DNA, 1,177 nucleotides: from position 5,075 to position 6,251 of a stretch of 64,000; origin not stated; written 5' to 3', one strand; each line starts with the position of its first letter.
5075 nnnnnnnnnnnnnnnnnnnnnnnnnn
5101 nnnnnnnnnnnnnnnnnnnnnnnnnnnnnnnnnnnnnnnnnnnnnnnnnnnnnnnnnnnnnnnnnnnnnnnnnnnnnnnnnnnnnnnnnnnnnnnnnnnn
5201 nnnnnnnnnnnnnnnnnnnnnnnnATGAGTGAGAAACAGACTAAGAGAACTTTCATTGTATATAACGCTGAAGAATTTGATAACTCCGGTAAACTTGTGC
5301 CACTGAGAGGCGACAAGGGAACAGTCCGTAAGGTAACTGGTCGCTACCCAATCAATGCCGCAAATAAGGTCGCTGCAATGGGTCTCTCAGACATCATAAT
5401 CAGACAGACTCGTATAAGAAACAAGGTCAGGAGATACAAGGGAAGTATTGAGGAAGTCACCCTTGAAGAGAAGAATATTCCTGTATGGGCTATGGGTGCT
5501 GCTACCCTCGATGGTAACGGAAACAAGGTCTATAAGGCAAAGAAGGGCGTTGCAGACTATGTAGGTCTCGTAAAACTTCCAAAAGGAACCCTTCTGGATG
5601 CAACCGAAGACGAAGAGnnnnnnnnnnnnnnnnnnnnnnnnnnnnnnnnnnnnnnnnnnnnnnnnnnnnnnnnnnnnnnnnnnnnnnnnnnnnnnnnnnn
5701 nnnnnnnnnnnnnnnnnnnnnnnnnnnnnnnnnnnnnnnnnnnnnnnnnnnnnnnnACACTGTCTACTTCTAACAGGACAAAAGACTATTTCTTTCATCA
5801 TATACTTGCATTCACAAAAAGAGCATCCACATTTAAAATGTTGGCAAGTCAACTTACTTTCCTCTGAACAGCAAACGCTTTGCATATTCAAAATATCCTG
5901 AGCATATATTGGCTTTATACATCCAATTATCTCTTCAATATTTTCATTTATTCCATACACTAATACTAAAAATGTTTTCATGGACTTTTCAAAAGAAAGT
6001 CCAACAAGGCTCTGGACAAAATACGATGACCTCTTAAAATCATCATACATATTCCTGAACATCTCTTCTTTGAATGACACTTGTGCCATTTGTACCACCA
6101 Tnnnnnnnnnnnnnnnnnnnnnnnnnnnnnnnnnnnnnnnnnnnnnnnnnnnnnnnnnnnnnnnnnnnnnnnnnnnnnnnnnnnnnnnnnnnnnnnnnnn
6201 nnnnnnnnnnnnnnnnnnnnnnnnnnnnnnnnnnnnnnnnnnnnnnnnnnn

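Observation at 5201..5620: MC1-family archaeal chromatin protein encoded on the element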

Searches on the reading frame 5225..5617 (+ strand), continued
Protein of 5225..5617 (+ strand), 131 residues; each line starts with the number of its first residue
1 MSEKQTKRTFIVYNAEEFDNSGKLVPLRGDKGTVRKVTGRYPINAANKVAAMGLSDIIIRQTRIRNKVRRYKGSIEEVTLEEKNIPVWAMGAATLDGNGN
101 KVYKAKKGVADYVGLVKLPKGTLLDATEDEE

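Call 83: find_homologous_proteins(query=A2, max_evalue=0.001)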
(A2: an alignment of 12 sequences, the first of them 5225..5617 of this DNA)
Query A2 (12 sequences) (131 aa, profile of the alignment): 1376 proteins with E <= 0.001 among 2645 candidates; the best 120 are listed.
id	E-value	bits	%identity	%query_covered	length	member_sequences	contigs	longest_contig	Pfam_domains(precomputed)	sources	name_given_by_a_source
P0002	9.1e-36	140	80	95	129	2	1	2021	-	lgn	-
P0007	3.3e-35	138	39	82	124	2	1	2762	PF05854.17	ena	-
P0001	3.7e-35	138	100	100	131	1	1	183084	-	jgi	jgi:hypothetical protein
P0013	5.8e-35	138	37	94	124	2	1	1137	PF05854.17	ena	-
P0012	7.9e-27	112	38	66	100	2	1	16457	PF05854.17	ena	-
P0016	8.5e-27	111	-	-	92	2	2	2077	PF05854.17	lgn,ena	-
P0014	2.5e-26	110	43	40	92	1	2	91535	PF05854.17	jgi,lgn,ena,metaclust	metaclust:\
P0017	1.6e-25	107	37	57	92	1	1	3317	PF05854.17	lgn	-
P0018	2.8e-20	90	36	85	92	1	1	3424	PF05854.17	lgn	-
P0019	1.5e-19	88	37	47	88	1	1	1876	PF05854.17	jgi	-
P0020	2.4e-19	87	-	-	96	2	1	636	PF05854.17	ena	-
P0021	6.3e-19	86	-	-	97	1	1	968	PF05854.17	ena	-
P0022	7.0e-19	86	37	47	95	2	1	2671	PF05854.17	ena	-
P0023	7.9e-19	86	-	-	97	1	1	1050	PF05854.17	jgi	jgi:hypothetical protein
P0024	1.1e-18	85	38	47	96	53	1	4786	PF05854.17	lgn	-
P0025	1.2e-18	85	38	47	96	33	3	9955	PF05854.17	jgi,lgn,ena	-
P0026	1.3e-18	85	-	-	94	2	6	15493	PF05854.17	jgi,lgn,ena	jgi:hypothetical protein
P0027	1.3e-18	85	-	-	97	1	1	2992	PF05854.17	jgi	-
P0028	1.3e-18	85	-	-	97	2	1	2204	PF05854.17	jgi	jgi:hypothetical protein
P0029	1.6e-18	85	-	-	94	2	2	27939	PF05854.17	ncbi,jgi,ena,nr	ncbi:MAG: non-histone chromosomal MC1 family protein [Methanosarcinaceae archaeon]|nr:non-histone ch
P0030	1.8e-18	85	-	-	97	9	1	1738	PF05854.17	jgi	jgi:hypothetical protein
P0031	1.8e-18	85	-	-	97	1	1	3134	PF05854.17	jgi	jgi:hypothetical protein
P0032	1.8e-18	85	-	-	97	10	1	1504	PF05854.17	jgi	jgi:hypothetical protein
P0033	2.1e-18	84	-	-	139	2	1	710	PF05854.17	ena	-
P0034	2.2e-18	84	35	47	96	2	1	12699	PF05854.17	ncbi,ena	-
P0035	2.2e-18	84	-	-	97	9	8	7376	PF05854.17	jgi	jgi:hypothetical protein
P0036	2.3e-18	84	-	-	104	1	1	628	PF05854.17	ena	-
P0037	2.4e-18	84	41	47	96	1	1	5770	PF05854.17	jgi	-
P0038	2.6e-18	84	33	40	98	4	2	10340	PF05854.17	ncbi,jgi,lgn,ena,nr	ncbi:MAG: non-histone chromosomal MC1 family protein [Methanosarcinaceae archaeon]|nr:non-histone ch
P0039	3.1e-18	84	37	47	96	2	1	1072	PF05854.17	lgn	-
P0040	3.2e-18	84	-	-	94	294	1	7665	PF05854.17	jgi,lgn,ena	jgi:hypothetical protein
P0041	3.4e-18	84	-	-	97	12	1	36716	PF05854.17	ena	-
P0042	3.5e-18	84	32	47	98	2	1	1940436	PF05854.17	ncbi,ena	-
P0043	3.7e-18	84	38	47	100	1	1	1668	PF05854.17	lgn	-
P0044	4.0e-18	84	40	47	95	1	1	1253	PF05854.17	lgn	-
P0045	4.4e-18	83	-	-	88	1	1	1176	PF05854.17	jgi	jgi:hypothetical protein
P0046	4.4e-18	83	37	47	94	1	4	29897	PF05854.17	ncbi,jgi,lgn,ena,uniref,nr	ncbi:non-histone chromosomal MC1 family protein [Methanosalsum natronophilum]|uniref:Chromosomal pro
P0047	4.4e-18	83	-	-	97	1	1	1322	PF05854.17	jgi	jgi:hypothetical protein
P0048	4.5e-18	83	40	47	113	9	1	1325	PF05854.17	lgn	-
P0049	5.2e-18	83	-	-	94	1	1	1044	PF05854.17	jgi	jgi:hypothetical protein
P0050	5.5e-18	83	37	47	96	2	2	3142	PF05854.17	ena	-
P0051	5.7e-18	83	41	39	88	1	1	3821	PF05854.17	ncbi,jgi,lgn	-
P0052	5.8e-18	83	-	-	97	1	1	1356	PF05854.17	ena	-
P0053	6.0e-18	83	-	-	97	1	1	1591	PF05854.17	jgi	jgi:hypothetical protein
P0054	6.1e-18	83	36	39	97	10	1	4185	PF05854.17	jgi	jgi:hypothetical protein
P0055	6.2e-18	83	35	67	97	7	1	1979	PF05854.17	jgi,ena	-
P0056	6.3e-18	83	-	-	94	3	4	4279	PF05854.17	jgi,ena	jgi:hypothetical protein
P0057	6.6e-18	83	38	47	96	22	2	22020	PF05854.17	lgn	-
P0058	6.6e-18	83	-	-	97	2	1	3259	PF05854.17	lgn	-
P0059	6.6e-18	83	-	-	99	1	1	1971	PF05854.17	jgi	jgi:hypothetical protein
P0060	6.9e-18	83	-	-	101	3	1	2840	PF05854.17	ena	-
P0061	7.1e-18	83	-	-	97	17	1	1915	PF05854.17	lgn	-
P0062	7.4e-18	83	-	-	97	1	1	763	PF05854.17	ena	-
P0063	7.4e-18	83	-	-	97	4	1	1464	PF05854.17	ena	-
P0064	7.5e-18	83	40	47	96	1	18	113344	PF05854.17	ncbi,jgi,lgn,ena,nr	ncbi:MAG: non-histone chromosomal MC1 family protein [Methanosarcinales archaeon]|jgi:hypothetical p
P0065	7.7e-18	83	35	47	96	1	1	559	PF05854.17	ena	-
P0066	7.7e-18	83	38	39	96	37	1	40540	PF05854.17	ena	-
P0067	7.8e-18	83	37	40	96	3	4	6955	PF05854.17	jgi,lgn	jgi:hypothetical protein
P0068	8.4e-18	82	38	47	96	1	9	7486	PF05854.17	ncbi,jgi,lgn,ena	jgi:hypothetical protein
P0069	8.5e-18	82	38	47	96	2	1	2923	PF05854.17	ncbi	-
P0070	8.6e-18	82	36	39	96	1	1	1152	PF05854.17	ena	-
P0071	8.7e-18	82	-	-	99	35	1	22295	PF05854.17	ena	-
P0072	9.0e-18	82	-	-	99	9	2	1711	PF05854.17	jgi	jgi:hypothetical protein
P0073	9.4e-18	82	40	47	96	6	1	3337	PF05854.17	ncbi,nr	ncbi:MAG: non-histone chromosomal MC1 family protein [ANME-2 cluster archaeon]|nr:non-histone chromo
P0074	9.5e-18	82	39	45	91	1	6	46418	PF05854.17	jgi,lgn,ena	-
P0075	9.6e-18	82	37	47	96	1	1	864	PF05854.17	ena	-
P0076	1.0e-17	82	-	-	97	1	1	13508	PF05854.17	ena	-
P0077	1.0e-17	82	38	47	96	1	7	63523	PF05854.17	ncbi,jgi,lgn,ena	jgi:Non-histone chromosomal protein MC1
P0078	1.1e-17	82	-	-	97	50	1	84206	PF05854.17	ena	-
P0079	1.1e-17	82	-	-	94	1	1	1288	PF05854.17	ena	-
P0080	1.1e-17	82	-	-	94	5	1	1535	PF05854.17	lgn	-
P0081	1.1e-17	82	38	47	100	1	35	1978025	PF05854.17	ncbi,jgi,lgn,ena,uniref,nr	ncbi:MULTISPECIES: non-histone chromosomal MC1 family protein [Methanohalophilus]|jgi:hypothetical p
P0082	1.2e-17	82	-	-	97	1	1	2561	PF05854.17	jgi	-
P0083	1.3e-17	82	-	-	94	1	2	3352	PF05854.17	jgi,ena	-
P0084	1.3e-17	82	35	47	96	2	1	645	PF05854.17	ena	-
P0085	1.3e-17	82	38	47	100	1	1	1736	PF05854.17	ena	-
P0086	1.4e-17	82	-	-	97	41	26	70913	PF05854.17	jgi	jgi:hypothetical protein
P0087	1.5e-17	82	39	40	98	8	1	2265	PF05854.17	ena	-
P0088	1.5e-17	82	35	40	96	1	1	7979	PF05854.17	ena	-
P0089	1.6e-17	82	-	-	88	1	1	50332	PF05854.17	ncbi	-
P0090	1.6e-17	82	-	-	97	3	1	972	PF05854.17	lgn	-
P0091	1.6e-17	82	-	-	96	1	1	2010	PF05854.17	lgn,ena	-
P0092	1.7e-17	82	40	47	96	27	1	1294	PF05854.17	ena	-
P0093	1.7e-17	82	-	-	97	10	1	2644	PF05854.17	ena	-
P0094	1.7e-17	81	-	-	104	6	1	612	PF05854.17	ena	-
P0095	1.7e-17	81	-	-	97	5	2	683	PF05854.17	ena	-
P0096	1.7e-17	81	39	39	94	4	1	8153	PF05854.17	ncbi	-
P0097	1.8e-17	81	-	-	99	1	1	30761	PF05854.17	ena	-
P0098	1.8e-17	81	-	-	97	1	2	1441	PF05854.17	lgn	-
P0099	1.9e-17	81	-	-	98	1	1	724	PF05854.17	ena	-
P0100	1.9e-17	81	-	-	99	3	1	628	PF05854.17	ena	-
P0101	1.9e-17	81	-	-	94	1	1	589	PF05854.17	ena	-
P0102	1.9e-17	81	-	-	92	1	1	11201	PF05854.17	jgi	jgi:hypothetical protein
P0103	2.0e-17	81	-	-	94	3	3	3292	PF05854.17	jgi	jgi:hypothetical protein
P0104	2.0e-17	81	36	47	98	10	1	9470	PF05854.17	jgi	-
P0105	2.0e-17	81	-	-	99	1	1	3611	PF05854.17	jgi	jgi:Non-histone chromosomal protein MC1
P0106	2.0e-17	81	-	-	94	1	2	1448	PF05854.17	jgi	jgi:hypothetical protein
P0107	2.1e-17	81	-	-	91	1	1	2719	PF05854.17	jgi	-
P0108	2.1e-17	81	-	-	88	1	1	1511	PF05854.17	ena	-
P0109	2.1e-17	81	35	47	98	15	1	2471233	PF05854.17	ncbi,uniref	ncbi:non-histone chromosomal MC1 family protein [Methanococcoides sp. FTZ1]|uniref:non-histone chrom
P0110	2.1e-17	81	-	-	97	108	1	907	PF05854.17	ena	-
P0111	2.1e-17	81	-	-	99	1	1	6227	PF05854.17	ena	-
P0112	2.2e-17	81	38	47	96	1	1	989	PF05854.17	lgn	-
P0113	2.2e-17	81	-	-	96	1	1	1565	PF05854.17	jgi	-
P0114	2.3e-17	81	-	-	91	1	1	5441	PF05854.17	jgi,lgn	jgi:hypothetical protein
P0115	2.4e-17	81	-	-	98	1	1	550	PF05854.17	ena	-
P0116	2.4e-17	81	-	-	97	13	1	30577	PF05854.17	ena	-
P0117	2.4e-17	81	-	-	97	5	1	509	PF05854.17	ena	-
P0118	2.5e-17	81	-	-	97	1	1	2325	PF05854.17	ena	-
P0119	2.6e-17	81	-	-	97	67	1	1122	PF05854.17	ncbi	-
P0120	2.6e-17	81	-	-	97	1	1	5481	PF05854.17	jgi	jgi:hypothetical protein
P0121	2.6e-17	81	-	-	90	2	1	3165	PF05854.17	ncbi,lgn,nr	ncbi:MAG: non-histone chromosomal MC1 family protein [Candidatus Aenigmarchaeota archaeon]|nr:non-hi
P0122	2.7e-17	81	-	-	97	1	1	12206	PF05854.17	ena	-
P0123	2.7e-17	81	-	-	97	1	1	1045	PF05854.17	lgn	-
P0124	2.8e-17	81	38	47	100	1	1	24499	PF05854.17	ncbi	ncbi:non-histone chromosomal MC1 family protein [Methanohalophilus sp.]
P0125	2.9e-17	81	-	-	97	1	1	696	PF05854.17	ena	-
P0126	3.0e-17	81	-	-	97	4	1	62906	PF05854.17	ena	-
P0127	3.0e-17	81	38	47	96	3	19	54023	PF05854.17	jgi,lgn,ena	-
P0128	3.1e-17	81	45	39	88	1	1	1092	PF05854.17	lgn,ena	-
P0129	3.1e-17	81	-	-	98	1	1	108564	PF05854.17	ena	-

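Call 86: find_encoding_contigs(protein=P0014, flank=10000, max_places=1)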
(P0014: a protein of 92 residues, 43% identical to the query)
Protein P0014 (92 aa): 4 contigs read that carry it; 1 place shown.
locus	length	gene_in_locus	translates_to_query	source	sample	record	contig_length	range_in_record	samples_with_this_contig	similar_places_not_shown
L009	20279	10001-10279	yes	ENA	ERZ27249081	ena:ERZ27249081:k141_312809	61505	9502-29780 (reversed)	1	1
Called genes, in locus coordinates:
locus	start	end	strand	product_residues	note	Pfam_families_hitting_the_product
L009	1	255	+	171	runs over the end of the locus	PF04264:YceI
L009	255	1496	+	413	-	PF08448:PAS_4, PF00989:PAS (faint), PF13426:PAS_9, PF08447:PAS_3, PF02518:HATPase_c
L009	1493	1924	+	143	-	PF00072:Response_reg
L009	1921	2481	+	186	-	-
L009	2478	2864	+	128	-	-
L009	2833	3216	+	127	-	-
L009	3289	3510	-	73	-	-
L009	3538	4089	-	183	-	PF05063:MT-A70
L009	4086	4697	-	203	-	PF05063:MT-A70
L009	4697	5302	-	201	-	-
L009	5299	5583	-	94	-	-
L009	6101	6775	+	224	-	-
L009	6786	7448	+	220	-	-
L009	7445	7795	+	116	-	-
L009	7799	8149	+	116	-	-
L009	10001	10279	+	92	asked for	PF05854:MC1 (weak)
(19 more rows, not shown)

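Call 87: find_encoding_contigs(protein=P0015, flank=10000, max_places=1)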
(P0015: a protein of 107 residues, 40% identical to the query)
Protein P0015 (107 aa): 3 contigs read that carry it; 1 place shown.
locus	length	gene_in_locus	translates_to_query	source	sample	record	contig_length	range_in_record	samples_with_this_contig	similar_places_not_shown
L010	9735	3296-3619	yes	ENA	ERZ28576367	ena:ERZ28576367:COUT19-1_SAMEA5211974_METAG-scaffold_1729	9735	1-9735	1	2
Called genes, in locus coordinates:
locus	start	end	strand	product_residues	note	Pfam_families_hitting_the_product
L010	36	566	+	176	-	-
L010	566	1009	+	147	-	-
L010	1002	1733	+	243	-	-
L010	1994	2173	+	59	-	-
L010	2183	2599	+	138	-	-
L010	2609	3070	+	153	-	-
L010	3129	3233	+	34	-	-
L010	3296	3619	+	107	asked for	PF05854:MC1 (weak)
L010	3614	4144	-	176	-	-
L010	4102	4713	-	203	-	PF04311:DUF459 (faint)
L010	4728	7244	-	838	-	PF17338:GP88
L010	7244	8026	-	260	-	-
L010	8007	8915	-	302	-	-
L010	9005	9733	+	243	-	?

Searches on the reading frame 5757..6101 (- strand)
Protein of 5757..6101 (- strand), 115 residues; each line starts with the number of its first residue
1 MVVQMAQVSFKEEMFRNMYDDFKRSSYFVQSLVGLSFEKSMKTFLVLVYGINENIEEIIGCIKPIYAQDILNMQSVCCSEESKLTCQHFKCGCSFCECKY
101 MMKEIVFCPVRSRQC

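Call 44: search_protein_families(library=pfam, proteins=[window:5757-6101:-], max_evalue=0.01)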
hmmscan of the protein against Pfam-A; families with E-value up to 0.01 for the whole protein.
window:5757-6101:- (115 aa): 0 families
